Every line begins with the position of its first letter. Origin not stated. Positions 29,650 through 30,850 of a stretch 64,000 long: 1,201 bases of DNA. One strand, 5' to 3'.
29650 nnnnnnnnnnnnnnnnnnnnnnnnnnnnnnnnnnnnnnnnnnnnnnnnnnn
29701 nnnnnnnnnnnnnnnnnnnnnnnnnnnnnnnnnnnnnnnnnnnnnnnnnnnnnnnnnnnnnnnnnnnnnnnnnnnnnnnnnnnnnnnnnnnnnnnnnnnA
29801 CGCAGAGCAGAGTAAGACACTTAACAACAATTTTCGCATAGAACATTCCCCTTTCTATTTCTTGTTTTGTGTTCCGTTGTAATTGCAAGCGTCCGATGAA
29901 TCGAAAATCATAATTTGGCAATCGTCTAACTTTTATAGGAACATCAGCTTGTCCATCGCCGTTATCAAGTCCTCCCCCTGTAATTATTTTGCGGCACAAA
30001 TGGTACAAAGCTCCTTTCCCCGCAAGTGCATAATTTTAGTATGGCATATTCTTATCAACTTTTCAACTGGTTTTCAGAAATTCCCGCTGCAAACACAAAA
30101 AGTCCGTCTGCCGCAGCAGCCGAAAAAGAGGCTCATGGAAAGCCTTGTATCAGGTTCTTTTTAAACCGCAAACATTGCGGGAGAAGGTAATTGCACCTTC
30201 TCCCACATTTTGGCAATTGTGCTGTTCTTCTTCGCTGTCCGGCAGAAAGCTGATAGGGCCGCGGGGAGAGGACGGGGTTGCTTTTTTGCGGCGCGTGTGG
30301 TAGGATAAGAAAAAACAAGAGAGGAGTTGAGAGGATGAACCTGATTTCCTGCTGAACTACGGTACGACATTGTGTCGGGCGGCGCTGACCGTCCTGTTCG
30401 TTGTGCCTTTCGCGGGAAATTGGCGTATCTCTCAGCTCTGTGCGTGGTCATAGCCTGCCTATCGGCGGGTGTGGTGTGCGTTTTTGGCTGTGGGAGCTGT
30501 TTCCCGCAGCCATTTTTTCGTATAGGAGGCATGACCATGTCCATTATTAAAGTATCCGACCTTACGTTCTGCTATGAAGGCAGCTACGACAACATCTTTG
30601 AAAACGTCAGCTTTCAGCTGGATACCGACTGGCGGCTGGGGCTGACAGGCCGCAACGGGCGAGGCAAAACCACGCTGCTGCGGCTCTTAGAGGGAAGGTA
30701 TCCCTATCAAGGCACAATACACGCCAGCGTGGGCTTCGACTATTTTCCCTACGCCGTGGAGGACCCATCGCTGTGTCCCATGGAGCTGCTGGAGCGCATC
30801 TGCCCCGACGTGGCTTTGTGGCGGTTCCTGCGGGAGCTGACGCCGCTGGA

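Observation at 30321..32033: ABC-F ATPase preceded by a 6-codon leader ORF and an intrinsic terminator: candidate antibiotic-inducible ARE ribosomal-protection gene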

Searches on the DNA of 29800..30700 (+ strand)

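Call 5: search_rna_families(source=window, start=29800, end=30700, threshold=evalue, max_evalue=10, show_alignments=2)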
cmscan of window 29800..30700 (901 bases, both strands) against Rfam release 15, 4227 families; matches with E-value up to 10: 0.
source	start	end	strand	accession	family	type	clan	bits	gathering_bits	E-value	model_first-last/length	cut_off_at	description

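Call 32: build_rna_model(alignment_id=A2, structure=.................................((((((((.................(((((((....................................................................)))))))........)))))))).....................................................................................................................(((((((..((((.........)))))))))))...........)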
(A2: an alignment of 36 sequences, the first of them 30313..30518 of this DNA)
Model R1 built from alignment A2 (36 sequences, 317 columns); structure: as given.
model positions 218; base pairs 26; branch points 1; effective number of sequences 18.13; information 0.59 bits per position. Calibrated on 0.2 Mb of random sequence (short: E-values are rough).
structure used (alignment columns):
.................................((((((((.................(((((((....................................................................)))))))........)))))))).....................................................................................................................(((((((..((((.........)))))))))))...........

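Call 33: search_with_rna_model(model_id=R1, sources=[window, L001, L002, L003, L004, L005, L006, L007, L008, L009, L010, L011, L012, L013, L014, L015, L016, L017, L018, L019, L020, L021, L022, L023, L024, L025, L026, L027, L028, L029, L030, L031, L032, L033, L034, L035, L036, L037, L038, L039, L040, L041, L042, L043, L044, L045, L046, L047, L048, L049, L050, L051, L052, L053, L054, L055, L056, L057, L058, L059, L060, L061, L062, L063, L064, L065, L066, L067, L068, L069, L070, L071, L072, L073, L074, L075, L076, L077, L078, L079, L080], max_evalue=0.01, make_alignment=true)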
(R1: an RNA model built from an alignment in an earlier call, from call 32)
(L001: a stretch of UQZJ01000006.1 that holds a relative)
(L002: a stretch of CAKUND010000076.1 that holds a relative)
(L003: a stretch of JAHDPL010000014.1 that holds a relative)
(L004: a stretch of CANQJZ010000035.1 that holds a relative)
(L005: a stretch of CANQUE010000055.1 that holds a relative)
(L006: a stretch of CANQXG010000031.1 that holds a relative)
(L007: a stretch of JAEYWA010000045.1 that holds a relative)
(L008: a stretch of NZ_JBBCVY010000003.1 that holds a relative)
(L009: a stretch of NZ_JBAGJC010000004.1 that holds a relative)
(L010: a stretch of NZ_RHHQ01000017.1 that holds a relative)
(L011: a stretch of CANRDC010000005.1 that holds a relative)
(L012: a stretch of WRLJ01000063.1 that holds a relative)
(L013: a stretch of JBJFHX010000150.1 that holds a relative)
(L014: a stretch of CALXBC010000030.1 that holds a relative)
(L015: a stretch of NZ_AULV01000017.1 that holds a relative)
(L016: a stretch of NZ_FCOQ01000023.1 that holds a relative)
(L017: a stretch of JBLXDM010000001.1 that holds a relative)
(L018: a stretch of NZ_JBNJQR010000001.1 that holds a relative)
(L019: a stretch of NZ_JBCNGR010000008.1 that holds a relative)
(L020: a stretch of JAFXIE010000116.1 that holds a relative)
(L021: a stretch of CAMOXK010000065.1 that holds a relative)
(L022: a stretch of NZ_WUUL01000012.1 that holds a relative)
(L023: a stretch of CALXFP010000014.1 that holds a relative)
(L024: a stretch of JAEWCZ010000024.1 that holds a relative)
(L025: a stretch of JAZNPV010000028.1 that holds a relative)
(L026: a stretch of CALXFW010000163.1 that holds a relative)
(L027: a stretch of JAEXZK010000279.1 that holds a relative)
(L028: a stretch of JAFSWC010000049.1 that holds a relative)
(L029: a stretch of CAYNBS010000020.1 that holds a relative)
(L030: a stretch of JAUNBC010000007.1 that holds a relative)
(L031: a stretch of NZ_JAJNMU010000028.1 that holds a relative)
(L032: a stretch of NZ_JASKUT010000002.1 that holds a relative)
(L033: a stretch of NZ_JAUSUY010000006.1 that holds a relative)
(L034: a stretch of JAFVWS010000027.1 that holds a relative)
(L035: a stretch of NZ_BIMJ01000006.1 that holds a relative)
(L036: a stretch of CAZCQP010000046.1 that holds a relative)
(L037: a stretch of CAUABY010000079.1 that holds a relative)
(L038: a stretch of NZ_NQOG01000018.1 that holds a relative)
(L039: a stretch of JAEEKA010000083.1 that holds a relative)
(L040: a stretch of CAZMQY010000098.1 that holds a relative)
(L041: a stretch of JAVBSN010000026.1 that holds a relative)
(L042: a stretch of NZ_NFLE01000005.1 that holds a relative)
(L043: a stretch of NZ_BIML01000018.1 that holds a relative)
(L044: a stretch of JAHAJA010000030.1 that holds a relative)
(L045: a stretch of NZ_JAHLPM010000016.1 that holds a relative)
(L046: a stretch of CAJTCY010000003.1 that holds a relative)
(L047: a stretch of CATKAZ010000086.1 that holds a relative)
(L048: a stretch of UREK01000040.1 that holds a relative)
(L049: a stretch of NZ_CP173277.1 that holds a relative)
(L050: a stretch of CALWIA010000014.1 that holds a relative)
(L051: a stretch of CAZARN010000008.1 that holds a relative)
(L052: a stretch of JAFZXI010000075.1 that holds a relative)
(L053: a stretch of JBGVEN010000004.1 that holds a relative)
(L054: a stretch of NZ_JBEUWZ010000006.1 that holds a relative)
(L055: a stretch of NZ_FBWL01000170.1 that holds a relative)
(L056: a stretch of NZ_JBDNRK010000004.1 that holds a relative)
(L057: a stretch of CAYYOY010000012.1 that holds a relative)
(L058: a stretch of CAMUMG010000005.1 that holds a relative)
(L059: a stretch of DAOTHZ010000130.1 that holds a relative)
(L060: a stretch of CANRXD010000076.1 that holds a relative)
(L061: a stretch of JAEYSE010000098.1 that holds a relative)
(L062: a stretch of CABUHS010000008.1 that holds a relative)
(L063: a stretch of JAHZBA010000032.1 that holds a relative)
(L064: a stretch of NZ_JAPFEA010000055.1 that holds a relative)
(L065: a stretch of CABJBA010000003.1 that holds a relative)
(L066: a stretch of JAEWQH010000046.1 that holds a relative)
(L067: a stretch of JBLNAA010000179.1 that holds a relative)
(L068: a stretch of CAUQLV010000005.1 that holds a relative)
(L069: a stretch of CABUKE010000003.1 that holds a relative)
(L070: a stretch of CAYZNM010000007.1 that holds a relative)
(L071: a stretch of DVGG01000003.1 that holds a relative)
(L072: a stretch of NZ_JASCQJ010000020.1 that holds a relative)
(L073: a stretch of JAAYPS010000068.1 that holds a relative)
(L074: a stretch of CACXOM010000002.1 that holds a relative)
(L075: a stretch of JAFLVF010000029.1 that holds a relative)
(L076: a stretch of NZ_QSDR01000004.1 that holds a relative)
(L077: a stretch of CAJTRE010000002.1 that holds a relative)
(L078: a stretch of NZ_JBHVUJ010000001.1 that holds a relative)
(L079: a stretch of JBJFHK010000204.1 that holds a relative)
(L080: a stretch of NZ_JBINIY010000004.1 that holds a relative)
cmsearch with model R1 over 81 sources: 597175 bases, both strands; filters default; matches with E-value up to 0.01: 89.
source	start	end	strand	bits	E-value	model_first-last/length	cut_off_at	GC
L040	2600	2819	+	149.9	3e-35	1-218/218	no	0.32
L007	2679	2902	+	146.9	1.7e-34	1-218/218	no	0.34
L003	2741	2982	+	143.9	9.3e-34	1-218/218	no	0.38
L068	2762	2984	+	142.5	2.1e-33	1-218/218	no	0.45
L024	2749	2977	+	139.6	1.1e-32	1-218/218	no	0.34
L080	2621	2849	+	135.9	9.2e-32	1-218/218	no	0.28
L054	2767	2981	+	135.4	1.2e-31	1-218/218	no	0.4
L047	2767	2982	+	132.7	5.7e-31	1-218/218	no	0.31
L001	2777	2983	+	129.7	3.3e-30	1-218/218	no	0.53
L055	2729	2978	+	129.5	3.7e-30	1-218/218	no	0.37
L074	2644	2850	+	129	4.8e-30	1-218/218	no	0.33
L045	2599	2819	+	128.6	6.2e-30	1-218/218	no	0.27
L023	2785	2984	+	127.5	1.2e-29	1-218/218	no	0.56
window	30313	30519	+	125.7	3.3e-29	1-218/218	no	0.55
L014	651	874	+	124.2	7.8e-29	1-218/218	no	0.46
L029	2785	2981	+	123.5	1.1e-28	1-218/218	no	0.49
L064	2763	2973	+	123.4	1.2e-28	1-218/218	no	0.42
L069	2788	2978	+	122.9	1.6e-28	1-218/218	no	0.44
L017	2751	2976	+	122.1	2.6e-28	1-218/218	no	0.34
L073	42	261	+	119.1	1.5e-27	1-218/218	no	0.29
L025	1309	1507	+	117.7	3.2e-27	1-218/218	no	0.48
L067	501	726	+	116.7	5.8e-27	1-218/218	no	0.37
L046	2572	2770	+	116.2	7.6e-27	1-218/218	no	0.35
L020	2774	2984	+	113.3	3.9e-26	1-218/218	no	0.47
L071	2777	2980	+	112.7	5.5e-26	1-218/218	no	0.48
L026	2784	2983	+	112.4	6.8e-26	1-218/218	no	0.57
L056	2598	2818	+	111.1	1.4e-25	1-218/218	no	0.27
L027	2759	2977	+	108.3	7.1e-25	1-218/218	no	0.58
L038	2754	2964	+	107.8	9.2e-25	1-218/218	no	0.4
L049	2730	2960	+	106.1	2.5e-24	1-218/218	no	0.35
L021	2678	2881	+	105.1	4.4e-24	1-218/218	no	0.53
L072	2600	2818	+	104.1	7.9e-24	1-218/218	no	0.25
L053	493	699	+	102.4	2.1e-23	1-218/218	no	0.35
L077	2725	2969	+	100.7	5.7e-23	1-218/218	no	0.39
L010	2760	2977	+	100.3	6.9e-23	1-218/218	no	0.34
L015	2760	2976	+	95.3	1.2e-21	1-218/218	no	0.33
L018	2762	2974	+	91.6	1e-20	1-218/218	no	0.32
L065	2736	2962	+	90.7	1.7e-20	1-218/218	no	0.41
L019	2776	2978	+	89.9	2.7e-20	1-218/218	no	0.35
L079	2736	2954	+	89.2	4e-20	1-218/218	no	0.43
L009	2771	2976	+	87.9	8.5e-20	1-218/218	no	0.34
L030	2769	2984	+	87.3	1.2e-19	1-218/218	no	0.5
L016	2760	2981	+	86.9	1.5e-19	1-218/218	no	0.39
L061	2798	2984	+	85.9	2.7e-19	1-218/218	no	0.5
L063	2052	2253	+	85.2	4.2e-19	1-218/218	no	0.55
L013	2781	2981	+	84.6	5.7e-19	1-218/218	no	0.4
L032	2780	2982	+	81.7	3e-18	1-218/218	no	0.32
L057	2780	2983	+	81.6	3.3e-18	1-218/218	no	0.52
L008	2753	2984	+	80.6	5.8e-18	1-218/218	no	0.39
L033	2757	2975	+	79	1.4e-17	1-218/218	no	0.38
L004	2779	2979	+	78.8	1.6e-17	1-218/218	no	0.54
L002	480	690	+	78.7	1.7e-17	1-218/218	no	0.55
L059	1605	1823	+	78.3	2.1e-17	1-218/218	no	0.48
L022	2768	2978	+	78.2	2.2e-17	1-218/218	no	0.27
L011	2780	2976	+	75.8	8.7e-17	1-218/218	no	0.55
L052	2783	2985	+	72.8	4.9e-16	1-218/218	no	0.59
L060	87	351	+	68.6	5.5e-15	1-218/218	no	0.42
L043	2747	2980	+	63.1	1.3e-13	1-218/218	no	0.39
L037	2692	2909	+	61.8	2.7e-13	1-218/218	no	0.45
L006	2781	2975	+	58.2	2.2e-12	1-218/218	no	0.61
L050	2766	2979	+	57.3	3.7e-12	1-218/218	no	0.52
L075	2794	2980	+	57.1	4.1e-12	1-218/218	no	0.38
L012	816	1037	+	50.3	2e-10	1-218/218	no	0.64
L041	2767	2951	+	48.3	6.3e-10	1-218/218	no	0.27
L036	2868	3063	+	48.1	7.2e-10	1-218/218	no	0.35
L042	2609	2805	+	47.5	1e-09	1-218/218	no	0.47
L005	2783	2982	+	46.9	1.4e-09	1-218/218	no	0.6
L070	2727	2984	+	44.3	6.4e-09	1-218/218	no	0.45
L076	2633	2922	+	34.5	1.7e-06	1-218/218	no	0.41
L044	216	411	+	33.2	3.7e-06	1-218/218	no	0.32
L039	2723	2888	+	29.9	2.5e-05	1-218/218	no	0.59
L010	2725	2892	-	29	4.3e-05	1-218/218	no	0.29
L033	2703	2893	-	27.6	9e-05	1-218/218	no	0.32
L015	2731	2887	-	27.5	9.6e-05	1-218/218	no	0.28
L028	2779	2979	+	27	0.00013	1-218/218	no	0.58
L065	2674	2876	-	26.3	0.00019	1-218/218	no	0.36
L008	2725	2896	-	26.2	0.00021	1-218/218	no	0.34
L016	2744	2893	-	25.3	0.00036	1-218/218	no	0.34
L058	2767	2974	+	25.1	0.00039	1-218/218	no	0.3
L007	2696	2819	-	25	0.00042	1-218/218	no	0.31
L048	2866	2998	+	24.7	0.00049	1-218/218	no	0.54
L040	2782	2877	-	23.4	0.001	112-211/218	no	0.29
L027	2944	2973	-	23.1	0.0012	180-211/218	no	0.57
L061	2950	2979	-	22.7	0.0016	180-211/218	no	0.6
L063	2219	2249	-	21.7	0.0027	179-211/218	no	0.61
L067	690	718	-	21.7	0.0027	183-210/218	no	0.41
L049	2695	2865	-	21.2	0.0036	1-218/218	no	0.32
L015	2939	3025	-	20.3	0.0063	112-211/218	no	0.28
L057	2947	2982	-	19.8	0.0082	176-211/218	no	0.53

Alignment A3: 89 matches aligned to the model, 494 columns, each read 5' to 3' on its own strand. Consensus structure (alignment columns), stored with it:
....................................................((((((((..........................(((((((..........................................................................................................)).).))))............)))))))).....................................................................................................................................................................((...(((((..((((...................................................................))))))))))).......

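Call 51: search_with_rna_model(model_id=R1, sources=[L081, L082, L083, L084], max_evalue=1, show_alignments=3)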
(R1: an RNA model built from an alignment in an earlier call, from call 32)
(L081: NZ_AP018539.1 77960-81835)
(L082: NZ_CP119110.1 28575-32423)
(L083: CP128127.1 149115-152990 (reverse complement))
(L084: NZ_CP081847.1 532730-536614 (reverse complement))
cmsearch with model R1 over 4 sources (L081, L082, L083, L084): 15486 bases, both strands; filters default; matches with E-value up to 1: 4.
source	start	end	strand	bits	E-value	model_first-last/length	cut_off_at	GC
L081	816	1049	+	136.6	1.6e-33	1-218/218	no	0.28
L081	1013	1048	-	13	0.01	176-211/218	no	0.36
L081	848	932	-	10.7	0.04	33-111/218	no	0.27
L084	2584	2701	-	5.6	0.74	115-211/218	no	0.42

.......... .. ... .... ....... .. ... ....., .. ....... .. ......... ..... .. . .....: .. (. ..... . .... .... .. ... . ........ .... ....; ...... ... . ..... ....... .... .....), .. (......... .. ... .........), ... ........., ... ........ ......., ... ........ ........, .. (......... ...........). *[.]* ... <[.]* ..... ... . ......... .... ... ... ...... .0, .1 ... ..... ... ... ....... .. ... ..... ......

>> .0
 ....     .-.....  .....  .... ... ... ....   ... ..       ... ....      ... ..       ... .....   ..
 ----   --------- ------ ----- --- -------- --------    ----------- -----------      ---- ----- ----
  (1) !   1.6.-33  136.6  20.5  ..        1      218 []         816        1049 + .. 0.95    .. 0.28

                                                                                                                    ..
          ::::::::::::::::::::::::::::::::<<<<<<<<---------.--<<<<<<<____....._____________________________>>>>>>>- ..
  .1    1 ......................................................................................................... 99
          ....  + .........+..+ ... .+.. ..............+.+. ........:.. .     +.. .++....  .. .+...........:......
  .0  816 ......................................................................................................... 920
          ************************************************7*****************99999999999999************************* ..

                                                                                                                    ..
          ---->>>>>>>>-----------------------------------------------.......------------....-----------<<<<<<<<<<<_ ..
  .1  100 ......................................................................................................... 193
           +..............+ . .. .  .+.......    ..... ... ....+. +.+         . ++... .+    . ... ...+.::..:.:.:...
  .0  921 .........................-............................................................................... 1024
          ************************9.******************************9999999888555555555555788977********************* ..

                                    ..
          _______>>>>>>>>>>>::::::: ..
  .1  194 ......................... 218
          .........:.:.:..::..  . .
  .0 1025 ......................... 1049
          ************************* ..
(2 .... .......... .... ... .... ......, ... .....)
